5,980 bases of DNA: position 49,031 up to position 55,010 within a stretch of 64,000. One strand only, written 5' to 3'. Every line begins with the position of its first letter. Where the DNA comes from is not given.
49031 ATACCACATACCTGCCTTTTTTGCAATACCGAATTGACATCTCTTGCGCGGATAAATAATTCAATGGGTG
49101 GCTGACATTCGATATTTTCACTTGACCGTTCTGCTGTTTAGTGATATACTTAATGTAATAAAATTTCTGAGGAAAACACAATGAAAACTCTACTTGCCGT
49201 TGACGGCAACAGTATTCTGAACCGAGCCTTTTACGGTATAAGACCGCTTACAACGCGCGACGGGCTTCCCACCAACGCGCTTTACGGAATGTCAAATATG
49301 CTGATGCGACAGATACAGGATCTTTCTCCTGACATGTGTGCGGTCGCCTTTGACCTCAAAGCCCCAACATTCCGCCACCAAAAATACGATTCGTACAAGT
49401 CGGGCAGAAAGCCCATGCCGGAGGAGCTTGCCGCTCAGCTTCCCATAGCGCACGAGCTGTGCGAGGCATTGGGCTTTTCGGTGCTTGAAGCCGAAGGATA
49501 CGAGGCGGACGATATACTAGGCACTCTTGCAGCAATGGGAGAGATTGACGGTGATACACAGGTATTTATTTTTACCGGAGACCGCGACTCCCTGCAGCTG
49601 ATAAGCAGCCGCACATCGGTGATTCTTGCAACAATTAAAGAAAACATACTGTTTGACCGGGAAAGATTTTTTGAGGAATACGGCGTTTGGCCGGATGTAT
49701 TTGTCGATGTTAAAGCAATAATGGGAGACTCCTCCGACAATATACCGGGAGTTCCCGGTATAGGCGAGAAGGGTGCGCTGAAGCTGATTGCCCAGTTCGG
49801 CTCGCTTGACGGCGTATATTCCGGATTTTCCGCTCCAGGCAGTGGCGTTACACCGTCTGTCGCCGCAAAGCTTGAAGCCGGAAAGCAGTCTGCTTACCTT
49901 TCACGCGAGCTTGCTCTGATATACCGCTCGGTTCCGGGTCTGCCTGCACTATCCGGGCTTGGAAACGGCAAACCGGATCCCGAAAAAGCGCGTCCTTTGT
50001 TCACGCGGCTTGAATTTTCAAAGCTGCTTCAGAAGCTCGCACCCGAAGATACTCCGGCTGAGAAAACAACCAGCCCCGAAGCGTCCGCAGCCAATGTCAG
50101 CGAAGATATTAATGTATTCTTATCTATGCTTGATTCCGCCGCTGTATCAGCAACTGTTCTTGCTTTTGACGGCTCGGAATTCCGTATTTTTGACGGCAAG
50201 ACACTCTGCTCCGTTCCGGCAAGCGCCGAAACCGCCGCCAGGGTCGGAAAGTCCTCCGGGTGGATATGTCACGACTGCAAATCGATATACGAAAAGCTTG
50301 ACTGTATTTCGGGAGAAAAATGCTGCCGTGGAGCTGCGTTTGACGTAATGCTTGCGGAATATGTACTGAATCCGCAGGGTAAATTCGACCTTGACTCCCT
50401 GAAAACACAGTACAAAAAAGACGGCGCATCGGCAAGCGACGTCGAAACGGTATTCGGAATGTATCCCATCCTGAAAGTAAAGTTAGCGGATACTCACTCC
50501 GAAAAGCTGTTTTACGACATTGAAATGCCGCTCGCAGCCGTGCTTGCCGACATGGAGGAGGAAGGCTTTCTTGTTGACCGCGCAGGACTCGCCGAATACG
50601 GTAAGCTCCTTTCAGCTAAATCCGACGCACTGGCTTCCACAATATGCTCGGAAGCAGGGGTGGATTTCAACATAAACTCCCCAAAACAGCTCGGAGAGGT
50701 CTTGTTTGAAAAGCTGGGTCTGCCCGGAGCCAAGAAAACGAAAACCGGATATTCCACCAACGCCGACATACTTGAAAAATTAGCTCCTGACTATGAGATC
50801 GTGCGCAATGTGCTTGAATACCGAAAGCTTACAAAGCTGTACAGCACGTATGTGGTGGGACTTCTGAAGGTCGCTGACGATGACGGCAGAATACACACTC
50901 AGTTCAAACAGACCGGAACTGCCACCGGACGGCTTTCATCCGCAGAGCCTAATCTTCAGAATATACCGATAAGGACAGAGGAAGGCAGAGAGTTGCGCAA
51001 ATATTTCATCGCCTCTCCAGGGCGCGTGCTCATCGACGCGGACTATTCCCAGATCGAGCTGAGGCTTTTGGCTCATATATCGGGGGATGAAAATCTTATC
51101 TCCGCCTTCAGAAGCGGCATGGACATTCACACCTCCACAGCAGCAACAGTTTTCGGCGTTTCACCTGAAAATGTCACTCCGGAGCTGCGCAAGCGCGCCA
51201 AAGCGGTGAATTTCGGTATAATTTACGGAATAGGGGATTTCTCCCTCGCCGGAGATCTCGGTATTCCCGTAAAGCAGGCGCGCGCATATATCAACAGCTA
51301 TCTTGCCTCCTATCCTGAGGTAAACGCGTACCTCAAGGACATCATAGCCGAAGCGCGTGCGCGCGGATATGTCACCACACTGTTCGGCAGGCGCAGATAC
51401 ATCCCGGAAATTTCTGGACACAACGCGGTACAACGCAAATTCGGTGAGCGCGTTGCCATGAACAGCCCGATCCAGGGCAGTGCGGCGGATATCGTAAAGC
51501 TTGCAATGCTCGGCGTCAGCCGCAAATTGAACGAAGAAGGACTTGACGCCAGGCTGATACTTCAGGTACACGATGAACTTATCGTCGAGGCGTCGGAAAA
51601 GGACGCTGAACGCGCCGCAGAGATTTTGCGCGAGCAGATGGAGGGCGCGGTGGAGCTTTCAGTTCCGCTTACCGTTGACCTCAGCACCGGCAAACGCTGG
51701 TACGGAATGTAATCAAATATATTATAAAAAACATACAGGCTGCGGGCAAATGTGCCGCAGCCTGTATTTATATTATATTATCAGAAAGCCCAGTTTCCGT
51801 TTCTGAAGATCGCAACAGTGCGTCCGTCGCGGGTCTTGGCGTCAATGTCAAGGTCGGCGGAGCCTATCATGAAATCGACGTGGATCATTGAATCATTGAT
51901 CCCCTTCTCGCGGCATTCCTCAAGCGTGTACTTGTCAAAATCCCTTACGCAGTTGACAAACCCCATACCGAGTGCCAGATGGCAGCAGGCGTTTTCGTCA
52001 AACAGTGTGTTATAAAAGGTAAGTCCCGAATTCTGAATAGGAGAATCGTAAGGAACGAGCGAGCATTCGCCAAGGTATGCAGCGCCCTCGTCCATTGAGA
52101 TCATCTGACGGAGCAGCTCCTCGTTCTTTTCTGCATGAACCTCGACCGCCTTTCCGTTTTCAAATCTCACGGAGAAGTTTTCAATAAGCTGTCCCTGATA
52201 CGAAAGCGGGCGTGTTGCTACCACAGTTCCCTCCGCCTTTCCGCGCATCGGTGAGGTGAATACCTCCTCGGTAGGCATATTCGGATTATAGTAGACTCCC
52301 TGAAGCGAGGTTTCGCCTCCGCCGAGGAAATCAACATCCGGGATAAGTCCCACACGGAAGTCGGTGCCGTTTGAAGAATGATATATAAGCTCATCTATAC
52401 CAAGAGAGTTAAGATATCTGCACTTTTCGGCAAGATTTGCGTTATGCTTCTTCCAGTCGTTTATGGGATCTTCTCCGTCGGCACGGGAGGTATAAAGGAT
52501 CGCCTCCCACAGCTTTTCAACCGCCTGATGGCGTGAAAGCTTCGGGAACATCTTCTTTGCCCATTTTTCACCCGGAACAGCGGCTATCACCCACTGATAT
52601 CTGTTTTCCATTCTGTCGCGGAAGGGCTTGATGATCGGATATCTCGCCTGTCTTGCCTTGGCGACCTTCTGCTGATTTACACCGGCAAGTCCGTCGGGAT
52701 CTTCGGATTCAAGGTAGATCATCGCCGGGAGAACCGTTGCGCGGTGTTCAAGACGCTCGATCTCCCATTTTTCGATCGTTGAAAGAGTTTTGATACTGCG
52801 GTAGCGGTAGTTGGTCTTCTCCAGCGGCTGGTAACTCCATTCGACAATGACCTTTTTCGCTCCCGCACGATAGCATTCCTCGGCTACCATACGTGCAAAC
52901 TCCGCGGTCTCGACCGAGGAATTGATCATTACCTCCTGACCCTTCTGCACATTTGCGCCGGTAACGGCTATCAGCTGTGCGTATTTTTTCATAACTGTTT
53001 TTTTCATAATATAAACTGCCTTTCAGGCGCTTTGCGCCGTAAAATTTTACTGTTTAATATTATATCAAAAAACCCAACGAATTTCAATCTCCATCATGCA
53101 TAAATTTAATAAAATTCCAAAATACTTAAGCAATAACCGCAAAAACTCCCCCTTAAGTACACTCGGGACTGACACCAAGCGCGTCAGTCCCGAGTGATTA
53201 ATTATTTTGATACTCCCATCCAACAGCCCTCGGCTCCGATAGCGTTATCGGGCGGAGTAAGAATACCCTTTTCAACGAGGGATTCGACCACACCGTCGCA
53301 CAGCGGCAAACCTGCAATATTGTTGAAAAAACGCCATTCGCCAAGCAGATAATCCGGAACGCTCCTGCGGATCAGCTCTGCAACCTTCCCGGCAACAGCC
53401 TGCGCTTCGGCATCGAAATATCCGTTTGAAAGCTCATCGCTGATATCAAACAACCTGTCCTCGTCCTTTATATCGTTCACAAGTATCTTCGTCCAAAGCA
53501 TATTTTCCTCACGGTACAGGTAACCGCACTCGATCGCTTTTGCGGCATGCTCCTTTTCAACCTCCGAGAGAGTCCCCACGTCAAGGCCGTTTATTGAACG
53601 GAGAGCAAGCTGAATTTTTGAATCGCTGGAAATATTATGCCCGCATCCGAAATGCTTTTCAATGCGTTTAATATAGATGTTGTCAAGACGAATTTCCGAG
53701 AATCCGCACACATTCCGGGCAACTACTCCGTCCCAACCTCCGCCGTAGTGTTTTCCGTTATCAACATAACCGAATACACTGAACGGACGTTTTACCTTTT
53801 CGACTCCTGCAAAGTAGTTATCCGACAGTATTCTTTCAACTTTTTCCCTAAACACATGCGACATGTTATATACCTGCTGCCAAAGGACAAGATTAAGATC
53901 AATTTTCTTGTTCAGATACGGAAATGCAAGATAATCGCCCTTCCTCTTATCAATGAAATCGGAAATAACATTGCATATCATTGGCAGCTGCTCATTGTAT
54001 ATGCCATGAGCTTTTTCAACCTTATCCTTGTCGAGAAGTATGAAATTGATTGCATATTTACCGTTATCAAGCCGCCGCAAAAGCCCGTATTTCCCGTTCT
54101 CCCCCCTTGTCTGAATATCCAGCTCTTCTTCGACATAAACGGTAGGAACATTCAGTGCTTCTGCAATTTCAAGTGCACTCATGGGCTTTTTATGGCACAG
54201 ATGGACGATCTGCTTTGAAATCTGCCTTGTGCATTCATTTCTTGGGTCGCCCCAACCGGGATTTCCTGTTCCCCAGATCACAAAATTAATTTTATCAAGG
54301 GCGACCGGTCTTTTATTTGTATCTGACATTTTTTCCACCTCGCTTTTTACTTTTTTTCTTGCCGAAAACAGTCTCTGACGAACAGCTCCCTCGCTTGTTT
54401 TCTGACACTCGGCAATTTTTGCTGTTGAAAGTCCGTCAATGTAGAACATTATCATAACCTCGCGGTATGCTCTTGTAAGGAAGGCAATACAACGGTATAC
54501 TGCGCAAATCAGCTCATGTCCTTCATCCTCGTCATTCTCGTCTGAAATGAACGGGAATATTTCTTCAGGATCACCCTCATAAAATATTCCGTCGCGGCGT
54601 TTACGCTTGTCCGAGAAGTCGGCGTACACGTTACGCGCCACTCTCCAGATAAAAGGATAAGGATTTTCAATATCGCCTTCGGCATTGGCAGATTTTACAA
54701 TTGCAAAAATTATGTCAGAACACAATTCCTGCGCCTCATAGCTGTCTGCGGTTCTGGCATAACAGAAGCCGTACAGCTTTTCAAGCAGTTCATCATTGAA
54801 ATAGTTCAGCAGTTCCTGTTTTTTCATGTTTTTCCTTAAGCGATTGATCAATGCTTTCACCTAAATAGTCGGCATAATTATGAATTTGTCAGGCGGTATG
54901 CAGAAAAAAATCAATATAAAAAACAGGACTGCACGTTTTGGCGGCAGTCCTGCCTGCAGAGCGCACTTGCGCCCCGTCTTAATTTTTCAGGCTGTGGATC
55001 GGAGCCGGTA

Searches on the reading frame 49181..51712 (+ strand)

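Call 46: search_protein_families(library=pfam, proteins=[window:49181-51712:+], max_evalue=0.00001)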
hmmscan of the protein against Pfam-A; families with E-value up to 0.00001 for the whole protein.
window:49181-51712:+ (843 aa): 3 families
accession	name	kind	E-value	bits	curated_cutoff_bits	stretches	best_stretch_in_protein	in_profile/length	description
PF00476.26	DNA_pol_A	-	6.1e-160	532.7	34.3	1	470-841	4-380/381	DNA polymerase family A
PF02739.22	5_3_exonuc_N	-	2.2e-54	184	34.3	1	4-168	2-164/164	5'-3' exonuclease, N-terminal resolvase-like domain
PF01367.25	5_3_exonuc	-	2.8e-24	85.9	40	1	169-253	1-82/97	5'-3' exonuclease, C-terminal SAM fold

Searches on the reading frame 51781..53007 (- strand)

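Call 46: search_protein_families(library=pfam, proteins=[window:51781-53007:-], max_evalue=0.00001)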
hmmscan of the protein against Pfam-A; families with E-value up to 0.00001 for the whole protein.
window:51781-53007:- (408 aa): 1 family
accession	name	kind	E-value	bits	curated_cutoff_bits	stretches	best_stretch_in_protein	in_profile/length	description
PF02073.20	Peptidase_M29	-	6.7e-164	546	27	1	4-406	3-406/406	Thermophilic metalloprotease (M29)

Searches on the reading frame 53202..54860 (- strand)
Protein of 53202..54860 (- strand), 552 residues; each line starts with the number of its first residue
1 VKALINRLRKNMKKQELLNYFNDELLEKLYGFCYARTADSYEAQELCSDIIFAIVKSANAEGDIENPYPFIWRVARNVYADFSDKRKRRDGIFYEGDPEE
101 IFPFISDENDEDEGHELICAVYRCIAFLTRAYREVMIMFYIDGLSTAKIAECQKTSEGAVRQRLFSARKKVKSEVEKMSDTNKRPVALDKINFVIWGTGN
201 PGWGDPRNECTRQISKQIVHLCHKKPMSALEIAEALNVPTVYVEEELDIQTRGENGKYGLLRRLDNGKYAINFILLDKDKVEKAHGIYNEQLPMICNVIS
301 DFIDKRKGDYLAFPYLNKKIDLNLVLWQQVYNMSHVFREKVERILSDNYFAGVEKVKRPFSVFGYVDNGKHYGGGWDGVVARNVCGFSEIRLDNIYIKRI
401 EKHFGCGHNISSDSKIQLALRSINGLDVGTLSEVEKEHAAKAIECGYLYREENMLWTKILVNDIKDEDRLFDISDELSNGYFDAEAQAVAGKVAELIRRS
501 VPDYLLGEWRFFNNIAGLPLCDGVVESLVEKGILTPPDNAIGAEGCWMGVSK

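Call 46: search_protein_families(library=pfam, proteins=[window:53202-54860:-], max_evalue=0.00001)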
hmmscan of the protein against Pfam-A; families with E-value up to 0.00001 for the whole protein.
window:53202-54860:- (552 aa): 2 families
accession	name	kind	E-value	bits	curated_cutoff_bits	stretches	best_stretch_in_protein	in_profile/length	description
PF08281.18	Sigma70_r4_2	-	1e-11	44.8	25.7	1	121-170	4-53/54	Sigma-70, region 4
PF04545.22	Sigma70_r4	-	2.8e-09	36.8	24.1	0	128-172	5-49/50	Sigma-70, region 4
